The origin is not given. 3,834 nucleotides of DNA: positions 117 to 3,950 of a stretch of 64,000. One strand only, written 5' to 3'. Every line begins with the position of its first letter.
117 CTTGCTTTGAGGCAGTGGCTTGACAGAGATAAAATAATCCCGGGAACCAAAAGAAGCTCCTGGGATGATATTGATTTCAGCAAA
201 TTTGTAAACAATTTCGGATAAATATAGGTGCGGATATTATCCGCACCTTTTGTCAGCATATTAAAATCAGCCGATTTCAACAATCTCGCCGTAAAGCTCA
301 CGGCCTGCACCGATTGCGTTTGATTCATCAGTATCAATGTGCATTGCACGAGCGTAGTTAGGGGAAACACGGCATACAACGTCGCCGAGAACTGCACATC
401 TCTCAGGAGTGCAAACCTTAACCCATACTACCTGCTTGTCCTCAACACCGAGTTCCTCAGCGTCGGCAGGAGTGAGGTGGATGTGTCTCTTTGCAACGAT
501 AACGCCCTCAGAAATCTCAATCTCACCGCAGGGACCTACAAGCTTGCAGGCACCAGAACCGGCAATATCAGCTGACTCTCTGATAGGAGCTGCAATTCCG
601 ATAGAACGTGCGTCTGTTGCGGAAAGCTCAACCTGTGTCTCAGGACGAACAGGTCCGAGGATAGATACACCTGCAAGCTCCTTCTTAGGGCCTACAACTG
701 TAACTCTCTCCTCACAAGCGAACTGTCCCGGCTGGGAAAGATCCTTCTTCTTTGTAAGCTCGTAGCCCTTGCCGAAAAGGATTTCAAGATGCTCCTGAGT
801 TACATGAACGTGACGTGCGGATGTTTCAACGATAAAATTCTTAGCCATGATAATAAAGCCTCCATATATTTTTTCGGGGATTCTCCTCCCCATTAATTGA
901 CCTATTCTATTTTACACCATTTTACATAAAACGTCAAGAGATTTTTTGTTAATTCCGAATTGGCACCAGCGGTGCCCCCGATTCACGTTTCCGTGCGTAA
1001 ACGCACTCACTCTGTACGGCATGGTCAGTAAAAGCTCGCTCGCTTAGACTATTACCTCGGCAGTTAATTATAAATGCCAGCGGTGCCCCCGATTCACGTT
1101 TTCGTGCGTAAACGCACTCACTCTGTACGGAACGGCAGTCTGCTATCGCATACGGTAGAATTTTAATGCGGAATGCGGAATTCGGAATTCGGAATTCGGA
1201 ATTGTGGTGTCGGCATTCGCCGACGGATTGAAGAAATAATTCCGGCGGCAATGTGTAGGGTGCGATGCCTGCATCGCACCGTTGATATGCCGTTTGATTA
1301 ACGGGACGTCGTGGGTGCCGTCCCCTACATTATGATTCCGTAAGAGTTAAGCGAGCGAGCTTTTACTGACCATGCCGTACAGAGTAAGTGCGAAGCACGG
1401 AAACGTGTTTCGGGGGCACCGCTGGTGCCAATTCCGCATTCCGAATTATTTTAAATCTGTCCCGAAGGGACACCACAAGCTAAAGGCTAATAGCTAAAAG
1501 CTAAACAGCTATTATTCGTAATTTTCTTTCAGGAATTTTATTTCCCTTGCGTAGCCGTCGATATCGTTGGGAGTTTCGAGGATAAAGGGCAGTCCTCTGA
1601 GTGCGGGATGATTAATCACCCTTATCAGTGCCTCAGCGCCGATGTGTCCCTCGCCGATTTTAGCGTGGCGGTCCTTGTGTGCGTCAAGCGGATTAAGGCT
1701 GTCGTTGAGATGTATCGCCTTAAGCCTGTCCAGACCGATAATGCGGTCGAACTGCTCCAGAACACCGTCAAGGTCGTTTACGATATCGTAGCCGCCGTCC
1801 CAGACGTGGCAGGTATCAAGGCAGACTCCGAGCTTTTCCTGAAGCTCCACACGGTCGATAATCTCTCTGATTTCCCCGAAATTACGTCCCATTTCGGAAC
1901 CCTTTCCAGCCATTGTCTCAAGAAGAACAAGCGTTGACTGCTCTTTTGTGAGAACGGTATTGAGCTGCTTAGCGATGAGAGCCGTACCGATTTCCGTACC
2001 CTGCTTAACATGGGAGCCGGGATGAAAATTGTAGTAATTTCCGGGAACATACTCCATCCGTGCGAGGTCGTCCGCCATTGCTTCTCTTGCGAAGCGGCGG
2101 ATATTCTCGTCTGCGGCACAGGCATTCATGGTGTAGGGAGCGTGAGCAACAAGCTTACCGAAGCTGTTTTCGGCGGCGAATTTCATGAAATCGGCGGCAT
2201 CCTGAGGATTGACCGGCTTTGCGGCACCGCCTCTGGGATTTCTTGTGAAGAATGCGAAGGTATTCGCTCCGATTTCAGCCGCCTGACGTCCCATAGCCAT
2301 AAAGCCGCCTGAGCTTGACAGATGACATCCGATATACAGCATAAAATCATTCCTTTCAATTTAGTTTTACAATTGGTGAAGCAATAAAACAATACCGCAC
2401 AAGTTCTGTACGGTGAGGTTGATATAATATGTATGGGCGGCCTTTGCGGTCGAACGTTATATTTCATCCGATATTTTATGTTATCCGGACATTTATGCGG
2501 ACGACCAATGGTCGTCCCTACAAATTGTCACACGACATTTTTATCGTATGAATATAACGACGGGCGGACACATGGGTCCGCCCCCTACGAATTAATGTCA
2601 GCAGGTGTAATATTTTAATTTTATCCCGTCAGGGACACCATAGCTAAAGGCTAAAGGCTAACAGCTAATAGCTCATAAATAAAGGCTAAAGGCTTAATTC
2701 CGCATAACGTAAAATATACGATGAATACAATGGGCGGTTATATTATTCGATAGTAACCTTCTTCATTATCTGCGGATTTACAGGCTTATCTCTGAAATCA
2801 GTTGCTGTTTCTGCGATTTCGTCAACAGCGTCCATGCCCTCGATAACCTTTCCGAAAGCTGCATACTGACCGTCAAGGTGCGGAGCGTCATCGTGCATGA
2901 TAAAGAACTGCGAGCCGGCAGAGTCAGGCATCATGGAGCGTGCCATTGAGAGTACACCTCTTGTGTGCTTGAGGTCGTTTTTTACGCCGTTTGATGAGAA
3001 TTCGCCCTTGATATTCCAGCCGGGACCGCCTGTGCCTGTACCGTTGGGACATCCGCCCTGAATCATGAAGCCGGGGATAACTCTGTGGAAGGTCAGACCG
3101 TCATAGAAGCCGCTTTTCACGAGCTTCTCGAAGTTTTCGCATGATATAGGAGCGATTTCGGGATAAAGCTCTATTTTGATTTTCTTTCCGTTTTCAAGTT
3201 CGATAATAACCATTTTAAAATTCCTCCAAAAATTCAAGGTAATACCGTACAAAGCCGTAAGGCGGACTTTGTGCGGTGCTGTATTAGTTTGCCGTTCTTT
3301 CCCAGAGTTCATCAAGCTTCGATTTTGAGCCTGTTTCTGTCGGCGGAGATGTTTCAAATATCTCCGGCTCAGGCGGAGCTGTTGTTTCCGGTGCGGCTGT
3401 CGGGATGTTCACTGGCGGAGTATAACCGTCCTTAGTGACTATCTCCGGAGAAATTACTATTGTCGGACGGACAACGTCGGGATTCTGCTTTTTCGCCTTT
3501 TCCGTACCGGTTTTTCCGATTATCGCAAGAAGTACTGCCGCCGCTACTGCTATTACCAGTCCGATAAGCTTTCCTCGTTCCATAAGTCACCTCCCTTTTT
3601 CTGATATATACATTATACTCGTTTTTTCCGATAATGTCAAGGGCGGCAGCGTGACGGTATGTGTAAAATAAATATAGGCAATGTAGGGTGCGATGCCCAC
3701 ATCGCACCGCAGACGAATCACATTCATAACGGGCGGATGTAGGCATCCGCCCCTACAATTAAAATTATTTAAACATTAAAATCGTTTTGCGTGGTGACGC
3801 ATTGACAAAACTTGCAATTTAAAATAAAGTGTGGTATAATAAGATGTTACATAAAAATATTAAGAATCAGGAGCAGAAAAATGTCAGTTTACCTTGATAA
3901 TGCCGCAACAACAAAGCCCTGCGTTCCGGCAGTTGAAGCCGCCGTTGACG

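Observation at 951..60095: A combinatorial mosaic of short repeat modules fills at least 14 intergenic gaps (about 3.3 kb, about 5% of the window)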

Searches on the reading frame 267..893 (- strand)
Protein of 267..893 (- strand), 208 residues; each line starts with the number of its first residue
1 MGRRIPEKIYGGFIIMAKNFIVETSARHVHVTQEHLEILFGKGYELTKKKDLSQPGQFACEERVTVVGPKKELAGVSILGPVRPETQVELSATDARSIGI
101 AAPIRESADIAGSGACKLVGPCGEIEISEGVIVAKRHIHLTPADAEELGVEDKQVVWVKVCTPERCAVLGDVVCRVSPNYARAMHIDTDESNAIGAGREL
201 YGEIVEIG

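Call 10: search_protein_families(library=pfam, proteins=[window:267-893:-])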
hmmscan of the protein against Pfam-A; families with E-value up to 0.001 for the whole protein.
window:267-893:- (208 aa): 1 family
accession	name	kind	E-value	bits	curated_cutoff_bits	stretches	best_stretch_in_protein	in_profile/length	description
PF06130.18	PTAC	-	1.8e-78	262.8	25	1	22-195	2-174/176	Phosphate propanoyltransferase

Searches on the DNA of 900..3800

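Call 9: search_rna_families(source=window, start=900, end=3800, threshold=evalue, max_evalue=5)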
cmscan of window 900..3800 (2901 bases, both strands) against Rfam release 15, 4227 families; matches with E-value up to 5: 1.
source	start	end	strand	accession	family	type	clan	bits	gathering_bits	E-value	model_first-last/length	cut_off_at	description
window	2613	2638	-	RF01108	BMV3_UPD-PK1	Cis-reg;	-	22.1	38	0.19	1-26/26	no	Pseudoknot of upstream pseudoknot domain (UPD) of the 3'UTR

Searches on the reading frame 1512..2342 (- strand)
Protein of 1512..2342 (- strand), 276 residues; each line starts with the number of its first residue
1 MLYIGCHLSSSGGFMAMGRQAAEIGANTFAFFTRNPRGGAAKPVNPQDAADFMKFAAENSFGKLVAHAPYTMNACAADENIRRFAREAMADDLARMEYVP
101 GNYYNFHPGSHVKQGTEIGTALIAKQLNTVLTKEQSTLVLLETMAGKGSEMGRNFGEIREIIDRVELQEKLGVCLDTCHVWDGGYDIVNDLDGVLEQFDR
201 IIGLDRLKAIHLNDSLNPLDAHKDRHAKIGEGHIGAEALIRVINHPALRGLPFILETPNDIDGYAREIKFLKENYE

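Call 10: search_protein_families(library=pfam, proteins=[window:1512-2342:-])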
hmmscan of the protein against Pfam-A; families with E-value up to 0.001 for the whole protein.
window:1512-2342:- (276 aa): 1 family
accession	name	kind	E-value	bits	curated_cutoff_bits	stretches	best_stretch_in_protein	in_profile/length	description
PF01261.30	AP_endonuc_2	-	4.3e-54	184.3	31.1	1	20-273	3-248/249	Xylose isomerase-like TIM barrel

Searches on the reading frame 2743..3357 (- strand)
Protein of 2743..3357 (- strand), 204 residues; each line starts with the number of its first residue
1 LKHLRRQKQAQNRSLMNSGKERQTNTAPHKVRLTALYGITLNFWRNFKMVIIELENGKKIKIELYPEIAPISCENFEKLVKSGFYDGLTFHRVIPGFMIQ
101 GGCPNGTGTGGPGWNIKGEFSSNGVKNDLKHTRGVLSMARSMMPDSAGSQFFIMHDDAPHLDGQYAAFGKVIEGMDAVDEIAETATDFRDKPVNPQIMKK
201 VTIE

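Call 10: search_protein_families(library=pfam, proteins=[window:2743-3357:-])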
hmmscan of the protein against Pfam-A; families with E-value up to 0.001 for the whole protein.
window:2743-3357:- (204 aa): 1 family
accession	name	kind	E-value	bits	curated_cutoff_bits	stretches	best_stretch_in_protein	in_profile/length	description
PF00160.26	Pro_isomerase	-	9.6e-50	169.4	21.7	1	50-202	2-158/159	Cyclophilin type peptidyl-prolyl cis-trans isomerase/CLD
